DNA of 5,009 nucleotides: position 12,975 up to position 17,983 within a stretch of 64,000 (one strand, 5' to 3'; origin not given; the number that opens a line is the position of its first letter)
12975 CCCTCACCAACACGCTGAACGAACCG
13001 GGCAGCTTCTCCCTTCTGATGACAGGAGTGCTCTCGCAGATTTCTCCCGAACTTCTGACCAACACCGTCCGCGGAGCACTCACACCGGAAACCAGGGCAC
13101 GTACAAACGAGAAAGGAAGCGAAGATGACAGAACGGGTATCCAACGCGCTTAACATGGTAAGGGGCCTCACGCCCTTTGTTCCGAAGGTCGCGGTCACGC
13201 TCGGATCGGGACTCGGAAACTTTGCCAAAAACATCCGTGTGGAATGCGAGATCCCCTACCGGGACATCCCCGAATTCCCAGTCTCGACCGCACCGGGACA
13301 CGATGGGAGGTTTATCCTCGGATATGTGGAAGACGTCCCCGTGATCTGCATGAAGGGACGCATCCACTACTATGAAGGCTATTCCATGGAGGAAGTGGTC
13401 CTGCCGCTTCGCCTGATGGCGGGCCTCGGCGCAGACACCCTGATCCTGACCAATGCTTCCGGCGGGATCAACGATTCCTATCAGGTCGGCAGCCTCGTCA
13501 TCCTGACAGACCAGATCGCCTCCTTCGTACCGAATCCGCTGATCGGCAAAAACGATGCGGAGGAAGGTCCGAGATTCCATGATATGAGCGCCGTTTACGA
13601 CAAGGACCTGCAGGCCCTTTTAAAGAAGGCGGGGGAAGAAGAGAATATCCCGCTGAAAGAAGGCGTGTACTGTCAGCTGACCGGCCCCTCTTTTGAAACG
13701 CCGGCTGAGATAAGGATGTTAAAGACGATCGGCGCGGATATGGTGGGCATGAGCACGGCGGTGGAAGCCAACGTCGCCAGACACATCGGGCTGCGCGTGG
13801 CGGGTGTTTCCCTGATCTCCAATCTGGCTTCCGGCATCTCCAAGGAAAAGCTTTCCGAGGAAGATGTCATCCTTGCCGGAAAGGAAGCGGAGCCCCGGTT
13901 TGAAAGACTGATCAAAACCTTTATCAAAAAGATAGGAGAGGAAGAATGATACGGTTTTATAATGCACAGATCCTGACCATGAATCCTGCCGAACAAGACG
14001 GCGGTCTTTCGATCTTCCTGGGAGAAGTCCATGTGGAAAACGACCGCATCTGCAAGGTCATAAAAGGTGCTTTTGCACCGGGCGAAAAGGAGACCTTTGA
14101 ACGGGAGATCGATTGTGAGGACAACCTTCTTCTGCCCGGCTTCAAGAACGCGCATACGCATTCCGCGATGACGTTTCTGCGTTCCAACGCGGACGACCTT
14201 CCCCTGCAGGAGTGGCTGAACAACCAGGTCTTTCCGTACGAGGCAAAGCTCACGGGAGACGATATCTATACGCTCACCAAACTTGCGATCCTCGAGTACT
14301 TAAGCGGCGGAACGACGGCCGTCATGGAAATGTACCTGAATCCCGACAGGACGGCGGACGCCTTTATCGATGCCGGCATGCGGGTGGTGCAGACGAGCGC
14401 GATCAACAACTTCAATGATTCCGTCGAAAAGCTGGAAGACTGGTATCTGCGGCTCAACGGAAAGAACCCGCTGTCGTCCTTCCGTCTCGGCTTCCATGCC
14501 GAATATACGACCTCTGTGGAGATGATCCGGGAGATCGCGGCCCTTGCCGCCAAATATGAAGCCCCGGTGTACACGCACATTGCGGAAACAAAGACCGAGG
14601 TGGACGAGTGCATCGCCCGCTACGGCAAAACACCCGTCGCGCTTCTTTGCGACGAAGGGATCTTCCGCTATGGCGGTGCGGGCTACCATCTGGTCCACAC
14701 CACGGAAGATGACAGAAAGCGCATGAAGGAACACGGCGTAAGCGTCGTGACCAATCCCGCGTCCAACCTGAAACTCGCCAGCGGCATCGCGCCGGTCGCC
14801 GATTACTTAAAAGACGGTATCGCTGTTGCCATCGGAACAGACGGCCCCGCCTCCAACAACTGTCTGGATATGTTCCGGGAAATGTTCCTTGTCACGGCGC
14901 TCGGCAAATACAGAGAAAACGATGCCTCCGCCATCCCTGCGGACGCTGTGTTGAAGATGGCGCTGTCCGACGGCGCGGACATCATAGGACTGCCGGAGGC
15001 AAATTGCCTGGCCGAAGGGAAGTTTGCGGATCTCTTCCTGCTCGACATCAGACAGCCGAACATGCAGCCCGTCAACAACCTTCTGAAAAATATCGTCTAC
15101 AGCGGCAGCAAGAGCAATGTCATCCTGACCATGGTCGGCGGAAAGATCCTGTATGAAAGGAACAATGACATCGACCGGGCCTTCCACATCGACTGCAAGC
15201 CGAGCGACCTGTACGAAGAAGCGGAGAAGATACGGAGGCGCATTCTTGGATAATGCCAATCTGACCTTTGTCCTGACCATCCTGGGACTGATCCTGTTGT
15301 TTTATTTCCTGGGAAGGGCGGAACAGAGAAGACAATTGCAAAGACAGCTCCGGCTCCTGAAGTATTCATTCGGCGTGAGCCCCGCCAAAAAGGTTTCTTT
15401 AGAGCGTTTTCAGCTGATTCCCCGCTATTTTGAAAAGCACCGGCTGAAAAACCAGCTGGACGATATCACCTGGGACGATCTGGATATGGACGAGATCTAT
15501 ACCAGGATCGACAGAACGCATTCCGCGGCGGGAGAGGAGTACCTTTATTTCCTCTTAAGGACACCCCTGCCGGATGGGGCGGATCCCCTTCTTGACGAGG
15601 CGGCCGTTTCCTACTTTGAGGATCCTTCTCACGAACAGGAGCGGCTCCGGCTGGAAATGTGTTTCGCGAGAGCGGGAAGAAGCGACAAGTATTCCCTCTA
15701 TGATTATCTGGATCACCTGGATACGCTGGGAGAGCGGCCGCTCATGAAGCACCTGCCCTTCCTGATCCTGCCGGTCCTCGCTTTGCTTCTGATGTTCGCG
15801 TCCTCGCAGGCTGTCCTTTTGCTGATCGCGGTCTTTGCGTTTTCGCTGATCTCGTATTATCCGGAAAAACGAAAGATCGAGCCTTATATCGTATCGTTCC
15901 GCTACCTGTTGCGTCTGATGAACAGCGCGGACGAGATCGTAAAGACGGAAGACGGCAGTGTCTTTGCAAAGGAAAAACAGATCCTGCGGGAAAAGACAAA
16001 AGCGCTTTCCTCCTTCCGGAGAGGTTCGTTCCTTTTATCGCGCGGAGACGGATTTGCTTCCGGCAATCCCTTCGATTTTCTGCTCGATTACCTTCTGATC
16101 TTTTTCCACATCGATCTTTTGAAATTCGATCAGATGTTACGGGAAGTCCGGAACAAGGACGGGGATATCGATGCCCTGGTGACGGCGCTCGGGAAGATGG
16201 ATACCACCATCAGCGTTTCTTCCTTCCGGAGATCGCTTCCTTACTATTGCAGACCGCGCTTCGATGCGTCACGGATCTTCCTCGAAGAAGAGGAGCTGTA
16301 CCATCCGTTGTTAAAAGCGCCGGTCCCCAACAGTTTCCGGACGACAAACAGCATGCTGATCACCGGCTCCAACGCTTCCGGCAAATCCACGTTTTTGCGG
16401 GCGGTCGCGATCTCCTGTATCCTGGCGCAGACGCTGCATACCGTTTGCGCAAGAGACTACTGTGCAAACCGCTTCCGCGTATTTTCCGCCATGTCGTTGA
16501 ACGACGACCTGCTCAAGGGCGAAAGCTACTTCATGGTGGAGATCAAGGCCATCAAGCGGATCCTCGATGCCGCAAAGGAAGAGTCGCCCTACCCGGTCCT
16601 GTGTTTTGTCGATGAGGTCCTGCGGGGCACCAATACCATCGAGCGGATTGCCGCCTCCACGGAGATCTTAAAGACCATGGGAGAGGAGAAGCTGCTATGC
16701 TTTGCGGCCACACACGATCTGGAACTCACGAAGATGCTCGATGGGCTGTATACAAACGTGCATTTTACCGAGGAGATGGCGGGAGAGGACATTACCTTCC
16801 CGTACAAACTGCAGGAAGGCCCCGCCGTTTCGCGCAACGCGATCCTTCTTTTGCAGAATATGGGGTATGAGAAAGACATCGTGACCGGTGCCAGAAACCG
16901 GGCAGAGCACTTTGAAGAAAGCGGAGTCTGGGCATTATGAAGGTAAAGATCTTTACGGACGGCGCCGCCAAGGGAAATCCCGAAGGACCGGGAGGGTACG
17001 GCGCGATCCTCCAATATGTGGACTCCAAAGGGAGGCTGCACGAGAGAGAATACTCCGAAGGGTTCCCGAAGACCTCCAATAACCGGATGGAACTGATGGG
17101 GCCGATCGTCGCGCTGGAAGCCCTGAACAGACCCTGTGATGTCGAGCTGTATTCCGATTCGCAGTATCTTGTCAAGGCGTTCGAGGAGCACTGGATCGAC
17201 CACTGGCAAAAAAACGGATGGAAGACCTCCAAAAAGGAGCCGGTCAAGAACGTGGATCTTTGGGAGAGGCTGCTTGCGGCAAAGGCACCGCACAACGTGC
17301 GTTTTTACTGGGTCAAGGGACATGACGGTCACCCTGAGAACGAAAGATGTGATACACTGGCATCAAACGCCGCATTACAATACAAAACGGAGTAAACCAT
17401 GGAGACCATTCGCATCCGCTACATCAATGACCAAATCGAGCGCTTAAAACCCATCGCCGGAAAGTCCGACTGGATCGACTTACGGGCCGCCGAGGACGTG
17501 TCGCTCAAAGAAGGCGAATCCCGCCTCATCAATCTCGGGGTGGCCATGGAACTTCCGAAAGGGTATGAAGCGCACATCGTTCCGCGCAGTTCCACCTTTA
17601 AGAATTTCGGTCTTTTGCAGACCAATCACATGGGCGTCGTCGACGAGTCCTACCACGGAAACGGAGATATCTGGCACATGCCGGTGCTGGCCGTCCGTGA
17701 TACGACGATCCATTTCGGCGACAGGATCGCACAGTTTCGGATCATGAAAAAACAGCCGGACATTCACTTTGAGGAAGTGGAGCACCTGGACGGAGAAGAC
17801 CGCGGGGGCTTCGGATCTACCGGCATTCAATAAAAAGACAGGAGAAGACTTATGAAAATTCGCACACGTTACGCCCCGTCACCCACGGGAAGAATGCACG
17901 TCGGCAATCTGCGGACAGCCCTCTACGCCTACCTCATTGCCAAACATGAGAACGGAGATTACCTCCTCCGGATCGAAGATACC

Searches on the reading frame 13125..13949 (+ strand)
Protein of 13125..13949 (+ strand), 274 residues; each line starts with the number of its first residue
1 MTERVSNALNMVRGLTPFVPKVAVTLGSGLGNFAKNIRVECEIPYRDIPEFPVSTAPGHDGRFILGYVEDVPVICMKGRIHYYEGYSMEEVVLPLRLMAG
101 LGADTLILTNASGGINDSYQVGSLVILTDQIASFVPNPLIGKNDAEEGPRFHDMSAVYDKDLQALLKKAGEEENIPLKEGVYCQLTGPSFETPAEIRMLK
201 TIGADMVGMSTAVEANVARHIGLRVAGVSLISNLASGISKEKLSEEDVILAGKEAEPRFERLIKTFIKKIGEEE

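Call 34: search_protein_families(library=pfam, proteins=[window:13125-13949:+], max_evalue=0.00001)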
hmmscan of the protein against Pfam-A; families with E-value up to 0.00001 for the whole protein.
window:13125-13949:+ (274 aa): 1 family
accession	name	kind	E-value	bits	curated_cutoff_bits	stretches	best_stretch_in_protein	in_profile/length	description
PF01048.26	PNP_UDP_1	-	2.3e-55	188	25.1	1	21-268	1-233/233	Phosphorylase superfamily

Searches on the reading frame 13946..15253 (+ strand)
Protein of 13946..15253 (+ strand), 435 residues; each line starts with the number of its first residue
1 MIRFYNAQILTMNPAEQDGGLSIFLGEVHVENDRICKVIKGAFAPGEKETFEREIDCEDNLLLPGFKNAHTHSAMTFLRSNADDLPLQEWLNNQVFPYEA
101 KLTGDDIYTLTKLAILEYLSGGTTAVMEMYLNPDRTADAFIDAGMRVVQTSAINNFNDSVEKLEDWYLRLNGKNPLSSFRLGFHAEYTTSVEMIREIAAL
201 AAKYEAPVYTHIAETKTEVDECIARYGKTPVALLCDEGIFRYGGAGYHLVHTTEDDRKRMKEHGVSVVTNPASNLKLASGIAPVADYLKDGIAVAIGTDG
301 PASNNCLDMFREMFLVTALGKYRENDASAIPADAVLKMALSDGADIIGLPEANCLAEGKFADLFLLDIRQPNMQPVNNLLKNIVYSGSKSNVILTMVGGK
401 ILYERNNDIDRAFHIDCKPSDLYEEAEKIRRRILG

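Call 35: search_protein_families(library=pfam, proteins=[window:13946-15253:+], max_evalue=0.00001)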
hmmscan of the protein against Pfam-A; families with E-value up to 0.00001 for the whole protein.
window:13946-15253:+ (435 aa): 2 families
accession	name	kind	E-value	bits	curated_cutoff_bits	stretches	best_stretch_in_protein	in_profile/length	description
PF01979.26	Amidohydro_1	-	7.7e-53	180.4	25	1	62-402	2-345/345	Amidohydrolase family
PF07969.17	Amidohydro_3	-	3.4e-18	66.8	29.7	1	101-403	151-472/472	Amidohydrolase family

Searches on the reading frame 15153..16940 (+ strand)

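Call 35: search_protein_families(library=pfam, proteins=[window:15153-16940:+], max_evalue=0.00001)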
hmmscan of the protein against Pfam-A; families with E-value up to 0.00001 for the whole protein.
window:15153-16940:+ (595 aa): 1 family
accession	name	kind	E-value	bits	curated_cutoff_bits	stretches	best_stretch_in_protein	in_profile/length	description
PF00488.27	MutS_V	-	7.8e-29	101.4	30.2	1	401-587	1-187/188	MutS domain V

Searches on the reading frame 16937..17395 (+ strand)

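Call 35: search_protein_families(library=pfam, proteins=[window:16937-17395:+], max_evalue=0.00001)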
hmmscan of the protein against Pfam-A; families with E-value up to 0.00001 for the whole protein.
window:16937-17395:+ (152 aa): 1 family
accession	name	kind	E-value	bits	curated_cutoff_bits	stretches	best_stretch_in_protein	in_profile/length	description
PF00075.30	RNase_H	-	3.4e-43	147.7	25.8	1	2-146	3-140/141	RNase H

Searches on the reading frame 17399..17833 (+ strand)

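Call 35: search_protein_families(library=pfam, proteins=[window:17399-17833:+], max_evalue=0.00001)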
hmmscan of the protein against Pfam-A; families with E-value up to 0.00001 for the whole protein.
window:17399-17833:+ (144 aa): 1 family
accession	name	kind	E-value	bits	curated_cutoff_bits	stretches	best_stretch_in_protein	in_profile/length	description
PF00692.24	dUTPase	-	2.4e-14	53.7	22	1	27-142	17-129/129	dUTPase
